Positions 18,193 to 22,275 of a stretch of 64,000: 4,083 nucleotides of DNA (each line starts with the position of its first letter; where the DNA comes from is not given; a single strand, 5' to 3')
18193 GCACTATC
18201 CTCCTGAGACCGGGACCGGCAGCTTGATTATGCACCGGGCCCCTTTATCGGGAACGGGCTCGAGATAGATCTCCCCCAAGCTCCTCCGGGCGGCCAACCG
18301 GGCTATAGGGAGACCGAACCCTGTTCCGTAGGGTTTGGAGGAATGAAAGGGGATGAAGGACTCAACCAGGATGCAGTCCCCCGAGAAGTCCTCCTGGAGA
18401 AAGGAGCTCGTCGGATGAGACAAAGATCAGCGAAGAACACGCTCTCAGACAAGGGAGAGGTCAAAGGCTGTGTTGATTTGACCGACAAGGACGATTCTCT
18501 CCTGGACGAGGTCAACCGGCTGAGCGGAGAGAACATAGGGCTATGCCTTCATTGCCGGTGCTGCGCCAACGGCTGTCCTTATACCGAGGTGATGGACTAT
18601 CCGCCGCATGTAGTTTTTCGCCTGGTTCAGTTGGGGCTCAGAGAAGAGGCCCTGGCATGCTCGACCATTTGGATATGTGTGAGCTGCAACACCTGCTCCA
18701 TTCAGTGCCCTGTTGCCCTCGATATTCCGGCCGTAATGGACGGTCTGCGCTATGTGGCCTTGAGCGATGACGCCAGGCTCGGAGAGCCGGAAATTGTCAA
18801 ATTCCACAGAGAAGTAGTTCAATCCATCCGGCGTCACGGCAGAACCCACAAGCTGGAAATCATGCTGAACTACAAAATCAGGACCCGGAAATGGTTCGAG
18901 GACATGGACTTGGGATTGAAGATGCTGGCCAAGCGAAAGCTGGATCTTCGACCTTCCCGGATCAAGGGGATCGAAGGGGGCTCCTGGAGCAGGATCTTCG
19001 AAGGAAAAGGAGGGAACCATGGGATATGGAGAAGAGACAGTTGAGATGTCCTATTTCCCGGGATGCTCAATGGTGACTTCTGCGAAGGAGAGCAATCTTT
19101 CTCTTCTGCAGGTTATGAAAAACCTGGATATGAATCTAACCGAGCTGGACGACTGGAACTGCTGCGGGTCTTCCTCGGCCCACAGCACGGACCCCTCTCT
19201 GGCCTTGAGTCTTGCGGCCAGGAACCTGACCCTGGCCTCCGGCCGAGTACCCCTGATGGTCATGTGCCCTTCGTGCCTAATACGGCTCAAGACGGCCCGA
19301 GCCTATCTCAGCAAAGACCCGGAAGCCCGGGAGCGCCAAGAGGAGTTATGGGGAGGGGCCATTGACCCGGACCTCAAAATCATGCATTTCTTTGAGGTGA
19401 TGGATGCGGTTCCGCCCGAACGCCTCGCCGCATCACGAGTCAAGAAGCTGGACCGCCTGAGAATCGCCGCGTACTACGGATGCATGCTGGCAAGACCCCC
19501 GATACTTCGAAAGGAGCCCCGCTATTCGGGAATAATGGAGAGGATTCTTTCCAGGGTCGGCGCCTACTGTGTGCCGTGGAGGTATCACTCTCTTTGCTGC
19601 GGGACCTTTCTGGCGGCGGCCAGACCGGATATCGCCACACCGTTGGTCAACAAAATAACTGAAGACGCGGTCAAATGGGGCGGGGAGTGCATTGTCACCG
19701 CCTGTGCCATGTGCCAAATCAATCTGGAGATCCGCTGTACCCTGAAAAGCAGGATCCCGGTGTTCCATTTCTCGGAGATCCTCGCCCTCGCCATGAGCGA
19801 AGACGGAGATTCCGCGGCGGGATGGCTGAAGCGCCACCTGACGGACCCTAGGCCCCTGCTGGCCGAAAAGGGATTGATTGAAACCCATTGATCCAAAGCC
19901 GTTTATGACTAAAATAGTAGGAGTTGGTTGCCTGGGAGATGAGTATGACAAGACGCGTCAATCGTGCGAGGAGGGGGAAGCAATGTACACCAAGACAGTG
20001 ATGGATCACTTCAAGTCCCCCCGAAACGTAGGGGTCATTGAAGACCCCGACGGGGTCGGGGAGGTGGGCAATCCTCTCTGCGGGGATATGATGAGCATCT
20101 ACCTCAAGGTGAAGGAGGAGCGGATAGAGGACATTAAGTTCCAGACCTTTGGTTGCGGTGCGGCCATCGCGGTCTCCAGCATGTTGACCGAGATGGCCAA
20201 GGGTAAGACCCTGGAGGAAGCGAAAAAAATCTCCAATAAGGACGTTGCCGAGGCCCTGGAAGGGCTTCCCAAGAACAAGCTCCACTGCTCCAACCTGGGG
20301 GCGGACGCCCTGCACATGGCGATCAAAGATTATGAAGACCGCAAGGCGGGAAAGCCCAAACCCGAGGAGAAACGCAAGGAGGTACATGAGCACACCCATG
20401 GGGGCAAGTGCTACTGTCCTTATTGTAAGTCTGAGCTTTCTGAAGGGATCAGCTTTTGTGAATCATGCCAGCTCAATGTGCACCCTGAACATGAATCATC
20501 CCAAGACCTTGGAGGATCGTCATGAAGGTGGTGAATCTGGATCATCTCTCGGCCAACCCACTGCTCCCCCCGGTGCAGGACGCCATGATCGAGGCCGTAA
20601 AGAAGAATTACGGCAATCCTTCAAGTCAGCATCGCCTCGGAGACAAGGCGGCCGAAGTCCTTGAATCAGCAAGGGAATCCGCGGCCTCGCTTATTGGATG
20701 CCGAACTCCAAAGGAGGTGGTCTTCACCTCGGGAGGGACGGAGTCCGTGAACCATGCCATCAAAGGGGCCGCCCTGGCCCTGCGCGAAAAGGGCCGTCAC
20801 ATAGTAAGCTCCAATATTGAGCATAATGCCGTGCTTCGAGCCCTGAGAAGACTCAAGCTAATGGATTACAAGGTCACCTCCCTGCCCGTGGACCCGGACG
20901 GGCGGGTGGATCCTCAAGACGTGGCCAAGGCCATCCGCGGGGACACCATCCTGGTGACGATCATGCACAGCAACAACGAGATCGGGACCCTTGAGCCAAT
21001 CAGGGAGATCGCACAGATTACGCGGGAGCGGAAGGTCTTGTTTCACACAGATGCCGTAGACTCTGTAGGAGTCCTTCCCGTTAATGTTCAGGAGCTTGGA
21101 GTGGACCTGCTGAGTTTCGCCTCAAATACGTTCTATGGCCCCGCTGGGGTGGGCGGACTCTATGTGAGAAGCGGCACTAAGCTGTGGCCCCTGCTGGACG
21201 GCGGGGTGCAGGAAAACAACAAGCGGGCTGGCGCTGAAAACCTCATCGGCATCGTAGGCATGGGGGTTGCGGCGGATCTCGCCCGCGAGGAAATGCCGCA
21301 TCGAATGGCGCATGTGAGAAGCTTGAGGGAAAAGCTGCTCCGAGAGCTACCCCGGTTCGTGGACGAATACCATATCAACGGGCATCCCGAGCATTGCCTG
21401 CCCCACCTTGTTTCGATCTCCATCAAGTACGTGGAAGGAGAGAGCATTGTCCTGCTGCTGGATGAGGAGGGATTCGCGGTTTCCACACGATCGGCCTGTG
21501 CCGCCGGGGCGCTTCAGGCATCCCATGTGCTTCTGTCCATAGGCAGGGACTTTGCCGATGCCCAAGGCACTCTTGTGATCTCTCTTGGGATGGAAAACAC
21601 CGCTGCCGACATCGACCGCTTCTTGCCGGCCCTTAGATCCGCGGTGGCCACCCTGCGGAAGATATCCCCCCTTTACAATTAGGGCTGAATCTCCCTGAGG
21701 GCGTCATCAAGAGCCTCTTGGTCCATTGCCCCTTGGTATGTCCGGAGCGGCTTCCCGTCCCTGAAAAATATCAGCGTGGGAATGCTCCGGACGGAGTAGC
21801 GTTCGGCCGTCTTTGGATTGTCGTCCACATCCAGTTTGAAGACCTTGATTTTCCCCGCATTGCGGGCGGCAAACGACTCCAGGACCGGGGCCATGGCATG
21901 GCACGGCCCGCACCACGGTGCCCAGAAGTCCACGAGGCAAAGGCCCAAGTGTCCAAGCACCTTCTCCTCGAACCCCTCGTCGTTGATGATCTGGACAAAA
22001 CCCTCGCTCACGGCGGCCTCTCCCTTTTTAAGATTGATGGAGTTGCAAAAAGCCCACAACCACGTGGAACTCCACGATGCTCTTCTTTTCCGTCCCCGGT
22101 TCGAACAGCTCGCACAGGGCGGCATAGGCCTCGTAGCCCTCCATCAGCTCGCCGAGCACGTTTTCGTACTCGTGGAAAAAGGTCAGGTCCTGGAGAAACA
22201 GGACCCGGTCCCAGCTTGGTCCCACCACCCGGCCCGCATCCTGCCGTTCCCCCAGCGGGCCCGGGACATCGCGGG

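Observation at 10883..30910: Five copies of the 14-bp palindrome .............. define a putative CRP/FNR (HcpR/Dnr-like) regulon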

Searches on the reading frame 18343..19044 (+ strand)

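Call 7: search_protein_families(library=pfam, proteins=[window:18343-19044:+])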
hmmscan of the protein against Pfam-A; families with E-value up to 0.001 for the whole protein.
window:18343-19044:+ (233 aa): 2 families
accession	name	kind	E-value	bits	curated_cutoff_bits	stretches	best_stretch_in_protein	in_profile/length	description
PF13534.11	Fer4_17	-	5.9e-09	36.8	22.2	1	68-127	2-61/61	4Fe-4S dicluster domain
PF13183.11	Fer4_8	-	2.2e-07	31.8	27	1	68-124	5-66/68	4Fe-4S dicluster domain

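Call 26: search_protein_families(library=ncbifam, proteins=[window:18343-19044:+], max_evalue=0.00001)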
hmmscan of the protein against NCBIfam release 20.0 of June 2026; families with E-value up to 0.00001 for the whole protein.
window:18343-19044:+ (233 aa): 5 families
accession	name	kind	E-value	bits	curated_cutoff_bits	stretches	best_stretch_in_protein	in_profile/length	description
TIGR03290.1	CoB_CoM_SS_C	equivalog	2.6e-13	50.2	160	1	67-167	3-97/144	CoB--CoM heterodisulfide reductase subunit C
NF038018.1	qmoC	equivalog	3.7e-10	39.8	300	1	53-144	5-96/360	quinone-interacting membrane-bound oxidoreductase complex subunit QmoC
NF041779.1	hetero_SS_HdrC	equivalog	1.7e-09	37.4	350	1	62-147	25-111/198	ferredoxin:CoB-CoM heterodisulfide reductase subunit HdrC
NF041890.1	hdrC_Methbact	equivalog_domain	1.2e-08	34.8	270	1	51-143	14-105/192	ferredoxin:CoB-CoM heterodisulfide reductase subunit HdrC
NF004898.0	PRK06259.1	equivalog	4.1e-08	32.3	385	1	60-168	130-239/488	fumarate reductase (CoM/CoB) subunit TfrB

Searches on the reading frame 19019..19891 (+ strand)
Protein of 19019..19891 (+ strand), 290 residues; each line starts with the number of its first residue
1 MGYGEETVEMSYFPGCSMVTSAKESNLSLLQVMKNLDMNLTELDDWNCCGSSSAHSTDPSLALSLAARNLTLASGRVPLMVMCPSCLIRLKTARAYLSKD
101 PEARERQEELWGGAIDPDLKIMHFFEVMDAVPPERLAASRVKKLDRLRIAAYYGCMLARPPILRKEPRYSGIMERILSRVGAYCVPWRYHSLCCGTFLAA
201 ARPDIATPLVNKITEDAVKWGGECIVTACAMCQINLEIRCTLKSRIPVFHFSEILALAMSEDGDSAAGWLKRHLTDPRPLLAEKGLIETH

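Call 7: search_protein_families(library=pfam, proteins=[window:19019-19891:+])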
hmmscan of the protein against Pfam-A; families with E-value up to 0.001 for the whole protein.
window:19019-19891:+ (290 aa): 1 family
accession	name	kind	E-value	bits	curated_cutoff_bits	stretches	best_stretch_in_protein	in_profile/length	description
PF02754.22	CCG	-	5e-18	65.4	20.6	2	11-91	2-85/85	Cysteine-rich domain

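Call 26: search_protein_families(library=ncbifam, proteins=[window:19019-19891:+], max_evalue=0.00001)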
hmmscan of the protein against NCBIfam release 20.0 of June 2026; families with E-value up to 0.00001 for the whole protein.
window:19019-19891:+ (290 aa): 5 families
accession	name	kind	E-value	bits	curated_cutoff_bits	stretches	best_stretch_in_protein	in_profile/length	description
NF042965.1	MFR_anch_SdhE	equivalog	2.5e-35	122.4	500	1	9-260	2-263/282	8-methylmenaquinol:fumarate reductase membrane anchor subunit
TIGR03288.1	CoB_CoM_SS_B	equivalog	5.5e-25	88.2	345.15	1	9-265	1-273/290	CoB--CoM heterodisulfide reductase subunit B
NF045670.1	quin_L_LdhH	equivalog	3.1e-15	55.5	800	1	7-256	466-706/706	L-lactate dehydrogenase (quinone) large subunit LdhH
NF008434.0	PRK11274.1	equivalog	1.2e-10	40.9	333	1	10-258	170-406/409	glycolate oxidase subunit GlcF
NF004898.0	PRK06259.1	equivalog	5.5e-10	38.5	385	1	4-255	258-484/488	fumarate reductase (CoM/CoB) subunit TfrB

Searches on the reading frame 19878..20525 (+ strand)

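Call 9: search_protein_families(library=pfam, proteins=[window:19878-20525:+])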
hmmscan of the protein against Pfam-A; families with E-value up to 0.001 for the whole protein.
window:19878-20525:+ (215 aa): 1 family
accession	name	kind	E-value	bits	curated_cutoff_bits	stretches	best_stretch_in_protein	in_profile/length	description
PF01592.21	NifU_N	-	5.5e-51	172.4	22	1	36-157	1-125/127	NifU-like N terminal domain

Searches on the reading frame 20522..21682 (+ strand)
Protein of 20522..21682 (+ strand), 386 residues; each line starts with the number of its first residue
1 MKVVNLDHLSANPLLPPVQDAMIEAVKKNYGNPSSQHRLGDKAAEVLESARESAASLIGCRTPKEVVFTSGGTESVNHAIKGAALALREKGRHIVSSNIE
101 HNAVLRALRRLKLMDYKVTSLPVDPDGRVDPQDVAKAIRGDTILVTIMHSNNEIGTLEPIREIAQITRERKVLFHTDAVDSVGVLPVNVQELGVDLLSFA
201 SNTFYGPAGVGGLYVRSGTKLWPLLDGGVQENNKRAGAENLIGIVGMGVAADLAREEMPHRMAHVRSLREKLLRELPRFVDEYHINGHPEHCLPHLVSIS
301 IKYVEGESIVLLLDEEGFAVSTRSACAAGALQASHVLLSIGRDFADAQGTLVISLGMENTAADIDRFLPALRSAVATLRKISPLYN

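Call 9: search_protein_families(library=pfam, proteins=[window:20522-21682:+])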
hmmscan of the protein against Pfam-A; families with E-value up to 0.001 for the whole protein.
window:20522-21682:+ (386 aa): 2 families
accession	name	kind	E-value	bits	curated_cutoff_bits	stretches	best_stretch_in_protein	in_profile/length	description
PF00266.25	Aminotran_5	-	2e-70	238.1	21.5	1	6-367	3-371/371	Aminotransferase class-V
PF01212.27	Beta_elim_lyase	-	0.00096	19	27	0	64-178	48-169/288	Beta-eliminating lyase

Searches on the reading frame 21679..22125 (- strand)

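Call 10: search_protein_families(library=pfam, proteins=[window:21679-22125:-])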
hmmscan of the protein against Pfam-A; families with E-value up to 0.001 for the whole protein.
window:21679-22125:- (148 aa): 5 families
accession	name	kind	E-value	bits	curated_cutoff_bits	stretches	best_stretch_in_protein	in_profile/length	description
PF00085.26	Thioredoxin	-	6.9e-30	103.5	23.5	1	44-144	2-102/103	Thioredoxin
PF13098.12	Thioredoxin_2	-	1.6e-09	38.4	27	1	64-143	9-104/104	Thioredoxin-like domain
PF14595.12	Thioredoxin_9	-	1.2e-06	28.9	25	1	68-123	49-106/129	Thioredoxin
PF13905.12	Thioredoxin_8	-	4.8e-05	24.1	27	0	62-95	3-38/94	Thioredoxin-like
PF13728.12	TraF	-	0.00026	21.3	23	1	64-125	133-203/224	F plasmid transfer operon protein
